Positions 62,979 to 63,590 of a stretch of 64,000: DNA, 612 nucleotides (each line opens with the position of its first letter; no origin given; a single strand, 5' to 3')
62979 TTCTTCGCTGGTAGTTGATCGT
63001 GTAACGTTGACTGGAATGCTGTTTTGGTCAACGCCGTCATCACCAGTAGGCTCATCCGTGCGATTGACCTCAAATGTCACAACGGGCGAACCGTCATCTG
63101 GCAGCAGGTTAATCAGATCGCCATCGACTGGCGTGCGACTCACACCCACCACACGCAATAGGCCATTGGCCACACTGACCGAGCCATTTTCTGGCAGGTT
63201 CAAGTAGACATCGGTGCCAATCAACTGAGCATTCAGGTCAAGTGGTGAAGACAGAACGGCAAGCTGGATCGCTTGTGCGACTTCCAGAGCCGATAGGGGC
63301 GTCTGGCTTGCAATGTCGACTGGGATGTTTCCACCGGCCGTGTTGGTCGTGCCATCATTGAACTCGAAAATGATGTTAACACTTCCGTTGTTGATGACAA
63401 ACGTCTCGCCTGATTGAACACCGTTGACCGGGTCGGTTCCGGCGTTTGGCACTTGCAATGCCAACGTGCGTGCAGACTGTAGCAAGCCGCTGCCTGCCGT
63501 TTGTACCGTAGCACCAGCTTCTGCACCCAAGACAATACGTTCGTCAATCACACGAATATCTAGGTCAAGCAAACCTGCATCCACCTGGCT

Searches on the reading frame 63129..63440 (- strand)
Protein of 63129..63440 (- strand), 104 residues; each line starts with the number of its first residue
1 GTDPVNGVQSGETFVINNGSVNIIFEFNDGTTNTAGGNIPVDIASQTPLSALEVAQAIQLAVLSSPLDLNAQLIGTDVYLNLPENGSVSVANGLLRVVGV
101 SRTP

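Call 29: search_solved_structures(query=A4, max_evalue=10, show_alignments=2)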
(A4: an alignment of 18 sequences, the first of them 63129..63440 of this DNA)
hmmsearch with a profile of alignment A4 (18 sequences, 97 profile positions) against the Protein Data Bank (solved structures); distinct sequences matched with E-value up to 10: 4.
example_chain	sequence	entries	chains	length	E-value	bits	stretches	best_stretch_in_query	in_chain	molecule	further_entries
7m0q_A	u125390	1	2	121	0.00029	23.9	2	39-82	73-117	Network hallucinated protein 0738_mod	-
6iwy_A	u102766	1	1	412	0.11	15.7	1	32-72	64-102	Flagellar hook-associated protein 2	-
5ic9_A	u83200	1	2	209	0.87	12.8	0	45-77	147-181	Putative uncharacterized protein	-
9cb9_A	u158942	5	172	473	9.7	9.4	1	35-86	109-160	Structural protein | Tail sheath protein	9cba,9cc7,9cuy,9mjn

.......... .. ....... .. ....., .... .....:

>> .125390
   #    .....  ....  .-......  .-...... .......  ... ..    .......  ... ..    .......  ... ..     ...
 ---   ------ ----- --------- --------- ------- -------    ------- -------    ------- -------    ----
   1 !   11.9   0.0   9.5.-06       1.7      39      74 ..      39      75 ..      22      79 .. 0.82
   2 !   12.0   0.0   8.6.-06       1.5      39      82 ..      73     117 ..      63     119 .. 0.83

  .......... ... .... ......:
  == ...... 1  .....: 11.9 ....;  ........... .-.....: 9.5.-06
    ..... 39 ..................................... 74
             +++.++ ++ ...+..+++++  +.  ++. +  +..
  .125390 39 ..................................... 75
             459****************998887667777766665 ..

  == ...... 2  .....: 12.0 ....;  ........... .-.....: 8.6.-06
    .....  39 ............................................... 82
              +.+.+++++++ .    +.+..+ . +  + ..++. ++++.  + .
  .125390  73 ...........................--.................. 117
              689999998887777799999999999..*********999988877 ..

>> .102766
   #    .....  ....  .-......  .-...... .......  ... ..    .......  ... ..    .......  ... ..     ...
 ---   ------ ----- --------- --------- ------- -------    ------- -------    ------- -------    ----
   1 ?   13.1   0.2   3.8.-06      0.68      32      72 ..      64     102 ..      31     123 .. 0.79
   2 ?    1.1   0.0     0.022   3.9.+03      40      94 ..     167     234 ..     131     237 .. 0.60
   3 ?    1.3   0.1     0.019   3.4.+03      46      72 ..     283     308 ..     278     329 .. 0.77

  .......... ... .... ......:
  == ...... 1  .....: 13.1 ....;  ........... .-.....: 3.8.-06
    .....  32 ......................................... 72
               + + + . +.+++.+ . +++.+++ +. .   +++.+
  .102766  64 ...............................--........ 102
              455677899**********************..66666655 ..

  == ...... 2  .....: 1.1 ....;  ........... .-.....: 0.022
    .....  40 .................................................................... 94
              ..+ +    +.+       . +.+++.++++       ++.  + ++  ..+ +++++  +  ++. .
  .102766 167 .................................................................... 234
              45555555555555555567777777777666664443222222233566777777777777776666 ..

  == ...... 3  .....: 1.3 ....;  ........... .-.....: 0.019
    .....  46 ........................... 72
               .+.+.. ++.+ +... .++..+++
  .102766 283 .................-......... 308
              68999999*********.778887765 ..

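Call 39: search_protein_families(library=pfam, alignment_id=A4, max_evalue=10)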
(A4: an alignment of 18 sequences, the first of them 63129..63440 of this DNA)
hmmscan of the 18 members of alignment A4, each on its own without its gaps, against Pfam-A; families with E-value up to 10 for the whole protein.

A. member 1, window:63129-63440:- (104 aa): 0 families

B. families by the number of members that match (of 18 scanned): 7 families
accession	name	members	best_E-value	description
PF07196.18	Flagellin_IN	2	0.09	Flagellin hook IN motif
PF05593.20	RHS_repeat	1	0.0094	RHS Repeat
PF13944.12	Calycin_like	1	0.011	Calycin-like beta-barrel domain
PF20751.3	SP2_M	1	0.015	Structural protein 2 second domain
PF02863.23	Arg_repressor_C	1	0.029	Arginine repressor, C-terminal domain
PF10722.14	YbjN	1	0.07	Putative bacterial sensory transduction regulator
PF02831.20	gpW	1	0.22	gpW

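Call 46: search_protein_representatives(alignment_id=A4)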
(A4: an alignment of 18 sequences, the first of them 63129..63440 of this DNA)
Query: 18 sequences, 97 profile positions. Proteins with E-value up to 0.001 (for the whole library): 2028; up to 1e-10: 704; up to 1e-30: 211. The best 150 are listed.
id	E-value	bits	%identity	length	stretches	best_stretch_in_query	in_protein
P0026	2.0e-139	470.1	-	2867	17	12-92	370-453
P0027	2.4e-134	453.8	-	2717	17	2-94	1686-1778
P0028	1.2e-112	384.2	-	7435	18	3-95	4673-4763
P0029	4.7e-108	369.5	-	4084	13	3-88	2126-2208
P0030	1.4e-107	368.0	-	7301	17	2-81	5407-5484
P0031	2.9e-106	363.8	-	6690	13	6-87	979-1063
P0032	4.4e-106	363.2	-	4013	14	5-96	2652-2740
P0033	1.3e-103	355.3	-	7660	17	3-89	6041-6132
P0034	2.0e-102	351.5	-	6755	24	8-85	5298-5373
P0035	2.2e-102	351.3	-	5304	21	7-93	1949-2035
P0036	6.9e-100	343.3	-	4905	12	3-89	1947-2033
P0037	1.7e-99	342.1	-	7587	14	10-94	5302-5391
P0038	3.4e-98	337.9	-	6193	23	2-95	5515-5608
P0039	5.1e-96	330.9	-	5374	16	3-95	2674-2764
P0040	3.4e-95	328.3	-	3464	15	7-94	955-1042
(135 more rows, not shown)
